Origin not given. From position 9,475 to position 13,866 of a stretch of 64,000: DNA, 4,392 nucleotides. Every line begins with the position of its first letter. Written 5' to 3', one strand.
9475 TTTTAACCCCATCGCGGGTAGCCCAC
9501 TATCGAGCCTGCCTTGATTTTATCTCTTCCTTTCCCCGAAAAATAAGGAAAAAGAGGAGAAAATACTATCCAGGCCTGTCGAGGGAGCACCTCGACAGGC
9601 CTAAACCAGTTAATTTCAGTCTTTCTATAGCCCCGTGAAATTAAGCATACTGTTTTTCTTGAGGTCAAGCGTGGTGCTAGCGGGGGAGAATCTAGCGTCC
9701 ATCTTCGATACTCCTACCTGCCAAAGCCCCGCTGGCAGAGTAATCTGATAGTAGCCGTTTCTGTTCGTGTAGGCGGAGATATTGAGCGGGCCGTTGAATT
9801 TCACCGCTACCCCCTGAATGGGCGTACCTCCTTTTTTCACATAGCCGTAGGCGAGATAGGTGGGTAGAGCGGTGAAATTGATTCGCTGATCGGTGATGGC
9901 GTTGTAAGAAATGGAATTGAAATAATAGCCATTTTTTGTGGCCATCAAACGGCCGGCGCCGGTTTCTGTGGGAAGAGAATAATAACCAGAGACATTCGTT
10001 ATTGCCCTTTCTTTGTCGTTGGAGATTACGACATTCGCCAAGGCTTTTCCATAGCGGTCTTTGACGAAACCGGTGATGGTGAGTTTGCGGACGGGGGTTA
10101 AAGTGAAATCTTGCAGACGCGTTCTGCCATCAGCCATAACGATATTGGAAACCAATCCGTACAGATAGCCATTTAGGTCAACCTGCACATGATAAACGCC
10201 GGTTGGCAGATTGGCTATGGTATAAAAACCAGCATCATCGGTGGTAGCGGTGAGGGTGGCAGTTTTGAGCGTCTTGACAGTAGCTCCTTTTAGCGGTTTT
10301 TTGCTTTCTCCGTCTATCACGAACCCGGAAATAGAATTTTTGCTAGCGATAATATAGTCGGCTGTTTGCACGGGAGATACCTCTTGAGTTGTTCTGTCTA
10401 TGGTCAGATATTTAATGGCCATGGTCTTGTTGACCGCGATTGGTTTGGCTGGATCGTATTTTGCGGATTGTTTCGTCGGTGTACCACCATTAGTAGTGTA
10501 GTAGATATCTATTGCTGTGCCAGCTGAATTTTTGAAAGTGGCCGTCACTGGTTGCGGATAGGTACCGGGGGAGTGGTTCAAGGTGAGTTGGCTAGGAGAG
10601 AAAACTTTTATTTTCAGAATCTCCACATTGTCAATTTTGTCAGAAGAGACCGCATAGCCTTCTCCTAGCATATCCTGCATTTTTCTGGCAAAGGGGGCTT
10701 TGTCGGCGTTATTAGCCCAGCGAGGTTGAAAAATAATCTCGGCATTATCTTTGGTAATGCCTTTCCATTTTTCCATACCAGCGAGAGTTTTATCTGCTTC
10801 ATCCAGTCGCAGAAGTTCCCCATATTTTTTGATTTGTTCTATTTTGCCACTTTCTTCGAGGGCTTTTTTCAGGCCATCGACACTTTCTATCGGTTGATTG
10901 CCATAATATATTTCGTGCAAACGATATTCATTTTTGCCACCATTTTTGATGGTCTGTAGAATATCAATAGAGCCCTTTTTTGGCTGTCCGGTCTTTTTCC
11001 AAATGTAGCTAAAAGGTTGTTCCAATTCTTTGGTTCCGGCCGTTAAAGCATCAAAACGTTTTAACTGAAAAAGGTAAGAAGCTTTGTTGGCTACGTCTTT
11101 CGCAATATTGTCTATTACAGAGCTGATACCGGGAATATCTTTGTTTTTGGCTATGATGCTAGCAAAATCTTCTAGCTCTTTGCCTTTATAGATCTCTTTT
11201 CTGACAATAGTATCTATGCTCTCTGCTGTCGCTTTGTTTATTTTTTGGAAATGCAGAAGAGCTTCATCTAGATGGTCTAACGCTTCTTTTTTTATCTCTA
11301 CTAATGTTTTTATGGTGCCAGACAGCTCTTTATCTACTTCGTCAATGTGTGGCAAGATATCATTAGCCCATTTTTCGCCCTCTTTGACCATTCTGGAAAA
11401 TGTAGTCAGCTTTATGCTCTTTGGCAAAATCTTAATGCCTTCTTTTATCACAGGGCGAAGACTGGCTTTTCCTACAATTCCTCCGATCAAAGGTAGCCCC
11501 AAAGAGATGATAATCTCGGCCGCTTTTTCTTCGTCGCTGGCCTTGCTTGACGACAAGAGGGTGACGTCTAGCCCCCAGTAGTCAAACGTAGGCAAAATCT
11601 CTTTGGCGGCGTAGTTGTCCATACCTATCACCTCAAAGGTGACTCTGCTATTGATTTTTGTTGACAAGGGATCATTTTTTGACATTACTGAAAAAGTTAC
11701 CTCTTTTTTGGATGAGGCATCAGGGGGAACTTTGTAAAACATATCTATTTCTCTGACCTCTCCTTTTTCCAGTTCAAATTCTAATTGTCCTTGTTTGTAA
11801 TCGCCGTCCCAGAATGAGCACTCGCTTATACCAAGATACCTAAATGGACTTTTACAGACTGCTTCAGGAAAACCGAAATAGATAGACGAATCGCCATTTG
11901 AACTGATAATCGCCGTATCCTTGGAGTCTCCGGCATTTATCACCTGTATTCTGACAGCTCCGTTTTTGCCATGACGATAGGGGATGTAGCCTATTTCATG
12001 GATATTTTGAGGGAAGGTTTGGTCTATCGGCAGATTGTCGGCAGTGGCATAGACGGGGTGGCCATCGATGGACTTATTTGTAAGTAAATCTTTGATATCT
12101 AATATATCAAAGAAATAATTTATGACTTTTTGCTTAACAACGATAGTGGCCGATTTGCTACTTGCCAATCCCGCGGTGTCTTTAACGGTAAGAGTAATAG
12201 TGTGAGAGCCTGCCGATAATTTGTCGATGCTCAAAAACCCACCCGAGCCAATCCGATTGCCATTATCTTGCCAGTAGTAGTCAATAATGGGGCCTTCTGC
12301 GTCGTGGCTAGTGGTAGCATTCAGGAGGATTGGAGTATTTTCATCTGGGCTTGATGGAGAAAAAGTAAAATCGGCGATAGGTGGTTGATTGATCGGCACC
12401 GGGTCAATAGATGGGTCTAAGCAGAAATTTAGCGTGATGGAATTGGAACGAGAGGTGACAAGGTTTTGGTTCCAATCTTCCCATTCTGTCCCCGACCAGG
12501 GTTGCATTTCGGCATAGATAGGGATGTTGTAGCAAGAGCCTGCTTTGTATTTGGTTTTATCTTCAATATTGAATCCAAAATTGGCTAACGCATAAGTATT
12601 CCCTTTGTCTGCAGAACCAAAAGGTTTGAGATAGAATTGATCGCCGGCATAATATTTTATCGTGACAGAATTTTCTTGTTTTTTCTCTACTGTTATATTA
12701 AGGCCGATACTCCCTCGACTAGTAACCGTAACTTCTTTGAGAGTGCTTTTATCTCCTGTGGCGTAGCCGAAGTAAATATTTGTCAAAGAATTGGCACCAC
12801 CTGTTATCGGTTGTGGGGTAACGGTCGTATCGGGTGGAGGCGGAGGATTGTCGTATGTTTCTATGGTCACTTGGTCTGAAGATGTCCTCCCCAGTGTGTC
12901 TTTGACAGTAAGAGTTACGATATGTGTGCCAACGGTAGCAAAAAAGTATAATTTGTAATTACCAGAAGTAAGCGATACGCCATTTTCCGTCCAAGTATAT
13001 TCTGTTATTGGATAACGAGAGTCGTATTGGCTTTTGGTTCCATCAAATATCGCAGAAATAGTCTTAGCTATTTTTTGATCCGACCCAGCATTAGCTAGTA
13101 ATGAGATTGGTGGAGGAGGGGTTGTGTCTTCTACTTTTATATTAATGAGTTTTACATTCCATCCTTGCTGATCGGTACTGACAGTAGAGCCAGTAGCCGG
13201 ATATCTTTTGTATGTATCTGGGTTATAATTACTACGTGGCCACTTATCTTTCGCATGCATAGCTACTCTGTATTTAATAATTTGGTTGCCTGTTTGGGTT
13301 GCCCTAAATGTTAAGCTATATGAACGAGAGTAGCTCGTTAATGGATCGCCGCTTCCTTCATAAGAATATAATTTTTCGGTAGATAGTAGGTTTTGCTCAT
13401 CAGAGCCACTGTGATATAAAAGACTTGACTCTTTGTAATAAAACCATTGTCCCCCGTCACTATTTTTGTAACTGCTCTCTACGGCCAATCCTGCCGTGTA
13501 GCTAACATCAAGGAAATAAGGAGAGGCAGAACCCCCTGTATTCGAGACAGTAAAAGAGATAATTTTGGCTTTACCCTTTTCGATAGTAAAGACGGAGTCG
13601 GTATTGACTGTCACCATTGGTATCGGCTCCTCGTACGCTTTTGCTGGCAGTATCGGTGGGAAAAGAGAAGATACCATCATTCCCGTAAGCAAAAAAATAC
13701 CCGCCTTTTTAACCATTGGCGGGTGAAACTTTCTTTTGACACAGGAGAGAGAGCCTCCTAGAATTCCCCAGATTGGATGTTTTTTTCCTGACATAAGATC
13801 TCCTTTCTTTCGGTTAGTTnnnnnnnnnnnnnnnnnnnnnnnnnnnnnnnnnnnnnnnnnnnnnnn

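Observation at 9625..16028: Minus-strand operon coupling a GHMP kinase with a novel C-terminal domain, a multi-CxxC zinc-finger protein and a 1363-aa secreted adhesin-like protein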

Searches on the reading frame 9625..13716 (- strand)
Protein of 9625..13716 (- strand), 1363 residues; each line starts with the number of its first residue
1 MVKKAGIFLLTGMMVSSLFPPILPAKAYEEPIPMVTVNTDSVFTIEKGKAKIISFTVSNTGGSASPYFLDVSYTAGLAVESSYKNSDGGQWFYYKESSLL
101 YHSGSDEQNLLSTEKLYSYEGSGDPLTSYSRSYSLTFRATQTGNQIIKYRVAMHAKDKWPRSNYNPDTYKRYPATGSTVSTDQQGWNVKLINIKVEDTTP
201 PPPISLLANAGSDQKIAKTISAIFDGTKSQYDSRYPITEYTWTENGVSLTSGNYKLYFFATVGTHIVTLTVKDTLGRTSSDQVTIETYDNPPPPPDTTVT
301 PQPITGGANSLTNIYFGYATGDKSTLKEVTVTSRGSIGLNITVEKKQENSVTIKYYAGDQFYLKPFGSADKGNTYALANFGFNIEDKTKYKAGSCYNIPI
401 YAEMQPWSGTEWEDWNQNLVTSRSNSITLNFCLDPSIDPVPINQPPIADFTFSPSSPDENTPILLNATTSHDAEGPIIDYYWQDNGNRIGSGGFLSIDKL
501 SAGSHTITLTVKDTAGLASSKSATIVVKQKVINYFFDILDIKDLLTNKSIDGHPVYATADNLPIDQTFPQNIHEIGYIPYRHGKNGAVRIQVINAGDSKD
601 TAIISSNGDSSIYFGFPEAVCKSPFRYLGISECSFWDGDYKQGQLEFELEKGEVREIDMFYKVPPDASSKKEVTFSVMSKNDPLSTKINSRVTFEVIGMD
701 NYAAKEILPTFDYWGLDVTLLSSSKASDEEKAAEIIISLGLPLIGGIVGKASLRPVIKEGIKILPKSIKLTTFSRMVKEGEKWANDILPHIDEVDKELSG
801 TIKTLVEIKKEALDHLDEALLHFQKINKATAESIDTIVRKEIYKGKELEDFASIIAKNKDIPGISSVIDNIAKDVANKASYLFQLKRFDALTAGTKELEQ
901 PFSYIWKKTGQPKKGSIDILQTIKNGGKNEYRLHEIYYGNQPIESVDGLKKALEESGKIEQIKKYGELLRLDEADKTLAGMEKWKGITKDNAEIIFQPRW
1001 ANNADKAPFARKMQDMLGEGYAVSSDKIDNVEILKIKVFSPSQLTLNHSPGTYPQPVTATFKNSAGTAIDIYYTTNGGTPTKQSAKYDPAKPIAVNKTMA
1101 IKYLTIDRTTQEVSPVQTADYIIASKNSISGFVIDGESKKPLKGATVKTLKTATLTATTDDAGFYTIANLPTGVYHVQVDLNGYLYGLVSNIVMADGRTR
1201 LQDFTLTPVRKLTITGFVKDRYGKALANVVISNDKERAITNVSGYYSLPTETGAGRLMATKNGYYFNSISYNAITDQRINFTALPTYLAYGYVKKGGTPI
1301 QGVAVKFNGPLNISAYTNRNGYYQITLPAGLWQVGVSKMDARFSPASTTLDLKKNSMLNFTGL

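Call 3: search_protein_families(library=pfam, proteins=[window:9625-13716:-], max_evalue=0.01)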
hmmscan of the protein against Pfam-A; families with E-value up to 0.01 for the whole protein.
window:9625-13716:- (1363 aa): 12 families
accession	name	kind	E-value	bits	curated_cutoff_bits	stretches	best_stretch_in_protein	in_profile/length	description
PF13620.12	CarboxypepD_reg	-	1.1e-24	87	32.3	3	1128-1207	1-82/82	Carboxypeptidase regulatory-like domain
PF13715.12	CarbopepD_reg_2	-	1e-17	64.4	32.2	3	1129-1184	1-55/88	CarboxypepD_reg-like domain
PF18911.6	PKD_4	-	1.4e-12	47.9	27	2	208-284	6-82/85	PKD domain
PF13290.12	CHB_HEX_C_1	-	1.5e-10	41.3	22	1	1050-1116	3-65/67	Chitobiase/beta-hexosaminidase C-terminal domain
PF00801.26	PKD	-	1.8e-10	41.1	23.5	1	450-523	2-77/80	PKD domain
PF13287.12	Fn3_assoc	-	4.7e-09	36.7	23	1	1068-1121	9-59/59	Fn3 associated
PF22352.2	K319L-like_PKD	-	2.2e-08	34.4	27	2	460-527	11-84/84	K319L-like, PKD domain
PF17210.9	SdrD_B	-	2.1e-06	28.4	29.7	0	1138-1181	20-66/112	SdrD B-like domain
PF15976.11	CooC_C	-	9.2e-05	22.9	29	1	1211-1263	16-68/93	CS1-pili formation C-terminal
PF16371.11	MetallophosN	-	0.0026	18.4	35.6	0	1216-1252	1-36/77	N terminal of Calcineurin-like phosphoesterase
PF19077.6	Big_13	-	0.0053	17.7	27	0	497-525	69-98/102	Bacterial Ig-like domain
PF17802.7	SpaA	-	0.0067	17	23.1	1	1134-1178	8-57/91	Prealbumin-like fold domain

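Call 4: search_protein_families(library=ncbifam, proteins=[window:9625-13716:-], max_evalue=0.01)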
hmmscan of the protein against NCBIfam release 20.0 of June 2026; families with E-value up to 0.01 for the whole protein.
window:9625-13716:- (1363 aa): 2 families
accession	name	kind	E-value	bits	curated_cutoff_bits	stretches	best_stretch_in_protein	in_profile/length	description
NF052345.1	S_layer_anammox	exception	6e-11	40.5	1400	1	1078-1235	1264-1422/1596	Kustd1514 family S-layer glycoprotein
NF033510.3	Ca_tandemer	repeat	9.9e-05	22.6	50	0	1112-1170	14-70/96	Ca2+-stabilized repeat-containing adhesin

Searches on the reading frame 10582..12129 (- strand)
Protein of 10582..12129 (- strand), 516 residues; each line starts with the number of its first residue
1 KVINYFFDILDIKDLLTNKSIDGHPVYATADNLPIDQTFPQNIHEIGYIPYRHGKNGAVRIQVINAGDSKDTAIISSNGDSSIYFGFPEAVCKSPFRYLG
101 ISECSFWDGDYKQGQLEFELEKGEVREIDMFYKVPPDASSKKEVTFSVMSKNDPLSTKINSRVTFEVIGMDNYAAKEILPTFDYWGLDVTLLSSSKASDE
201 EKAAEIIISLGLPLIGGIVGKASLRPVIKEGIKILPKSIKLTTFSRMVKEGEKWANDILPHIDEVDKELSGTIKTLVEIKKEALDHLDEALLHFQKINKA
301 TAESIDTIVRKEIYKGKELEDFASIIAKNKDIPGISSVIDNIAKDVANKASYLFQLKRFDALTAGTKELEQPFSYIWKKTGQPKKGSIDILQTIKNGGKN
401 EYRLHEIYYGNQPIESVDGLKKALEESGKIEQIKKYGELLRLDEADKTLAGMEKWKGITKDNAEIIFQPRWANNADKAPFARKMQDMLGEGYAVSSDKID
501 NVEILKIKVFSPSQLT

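Call 65: search_protein_families(library=pfam, proteins=[window:10582-12129:-], max_evalue=1)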
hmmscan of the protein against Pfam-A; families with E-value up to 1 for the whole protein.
window:10582-12129:- (516 aa): 2 families
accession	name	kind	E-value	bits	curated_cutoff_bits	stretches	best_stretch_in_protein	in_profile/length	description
PF11614.14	FixG_C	-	0.11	13.1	25.6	1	112-160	63-113/119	IG-like fold at C-terminal of FixG, putative oxidoreductase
PF00522.23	VPR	-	0.3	11.6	25.5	1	273-293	20-40/83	VPR/VPX protein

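Call 66: search_solved_structures(query=window:10582-12129:-, max_evalue=10)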
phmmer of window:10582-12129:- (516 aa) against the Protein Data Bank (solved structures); distinct sequences matched with E-value up to 10: 10.
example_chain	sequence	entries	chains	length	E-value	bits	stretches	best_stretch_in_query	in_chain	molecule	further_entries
2dgu_A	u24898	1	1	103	0.09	14.8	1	418-468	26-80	Heterogeneous nuclear ribonucleoprotein Q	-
1i6z_A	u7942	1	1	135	0.17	13.8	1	247-320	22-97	BAG-FAMILY MOLECULAR CHAPERONE REGULATOR-1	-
3b2u_H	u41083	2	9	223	0.57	12.1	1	137-200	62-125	IMC-11F8 Fab Heavy chain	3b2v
6b3s_H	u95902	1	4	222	0.59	12.1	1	137-199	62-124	Necitumumab Fab Heavy chain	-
6djp_C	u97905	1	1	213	1.3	10.9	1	143-198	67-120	8B8 heavy chain Fab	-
2bp1_A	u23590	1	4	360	1.5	10.7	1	58-178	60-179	AFLATOXIN B1 ALDEHYDE REDUCTASE MEMBER 2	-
6c6x_A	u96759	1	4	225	2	10.4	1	139-198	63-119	JC57-14 Heavy chain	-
6phb_D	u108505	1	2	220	2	10.3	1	138-200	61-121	2530 Antibody Fab, Heavy Chain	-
6c6y_A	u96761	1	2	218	2.1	10.2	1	139-198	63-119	JC57-14 Heavy chain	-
9o7h_D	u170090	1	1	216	2.1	10.2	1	139-200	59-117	2D2 Fab heavy chain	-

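Call 87: find_homologous_proteins(query=window:10582-12129:-, max_evalue=0.001)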
Query window:10582-12129:-: 8000 candidates shared short words with the query, none scored E <= 0.001.

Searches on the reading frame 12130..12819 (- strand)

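Call 65: search_protein_families(library=pfam, proteins=[window:12130-12819:-], max_evalue=1)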
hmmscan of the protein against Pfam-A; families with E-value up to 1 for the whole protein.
window:12130-12819:- (230 aa): 9 families
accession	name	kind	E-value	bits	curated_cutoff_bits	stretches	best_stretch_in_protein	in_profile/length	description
PF18911.6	PKD_4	-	1e-06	29.1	27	1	144-227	1-84/85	PKD domain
PF00801.26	PKD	-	3.5e-06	27.4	23.5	1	151-224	2-77/80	PKD domain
PF22352.2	K319L-like_PKD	-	4.1e-05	23.9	27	1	161-228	11-84/84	K319L-like, PKD domain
PF19077.6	Big_13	-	0.0071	17.2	27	1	198-227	69-99/102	Bacterial Ig-like domain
PF17963.7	Big_9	-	0.015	16.6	23.6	1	144-226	1-88/89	Bacterial Ig domain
PF16640.11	Big_3_5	-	0.039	15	35.5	1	185-227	35-84/88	Bacterial Ig-like domain (group 3)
PF09136.16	Glucodextran_B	-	0.27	11.6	27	1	193-229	46-82/83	Glucodextranase, domain B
PF08522.16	BT_3987-like_N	-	0.42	11.7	25.9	1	14-95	4-86/120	BT_3987-like, N-terminal domain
PF05345.18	He_PIG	-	0.67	10.9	24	1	202-228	69-95/96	Putative Ig domain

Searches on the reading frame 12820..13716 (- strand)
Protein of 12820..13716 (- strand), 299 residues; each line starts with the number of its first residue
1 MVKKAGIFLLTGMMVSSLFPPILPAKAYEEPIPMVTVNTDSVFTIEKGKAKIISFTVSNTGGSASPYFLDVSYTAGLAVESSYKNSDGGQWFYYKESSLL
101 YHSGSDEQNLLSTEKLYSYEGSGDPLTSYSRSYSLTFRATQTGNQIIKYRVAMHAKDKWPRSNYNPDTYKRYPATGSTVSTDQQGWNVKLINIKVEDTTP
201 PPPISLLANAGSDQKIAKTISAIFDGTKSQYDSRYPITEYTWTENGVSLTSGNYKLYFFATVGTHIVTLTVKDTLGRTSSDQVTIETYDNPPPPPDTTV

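Call 65: search_protein_families(library=pfam, proteins=[window:12820-13716:-], max_evalue=1)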
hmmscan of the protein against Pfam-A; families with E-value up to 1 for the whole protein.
window:12820-13716:- (299 aa): 4 families
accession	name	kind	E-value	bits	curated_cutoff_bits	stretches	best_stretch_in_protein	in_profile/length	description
PF18911.6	PKD_4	-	9.4e-07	29.2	27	1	208-284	6-82/85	PKD domain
PF22352.2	K319L-like_PKD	-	0.0013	19.1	27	1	210-285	1-82/84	K319L-like, PKD domain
PF00801.26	PKD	-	0.0023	18.4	23.5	1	237-280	29-74/80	PKD domain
PF09154.16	Alpha-amy_C_pro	-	0.15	12.6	21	0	154-186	10-43/57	Alpha-amylase C-terminal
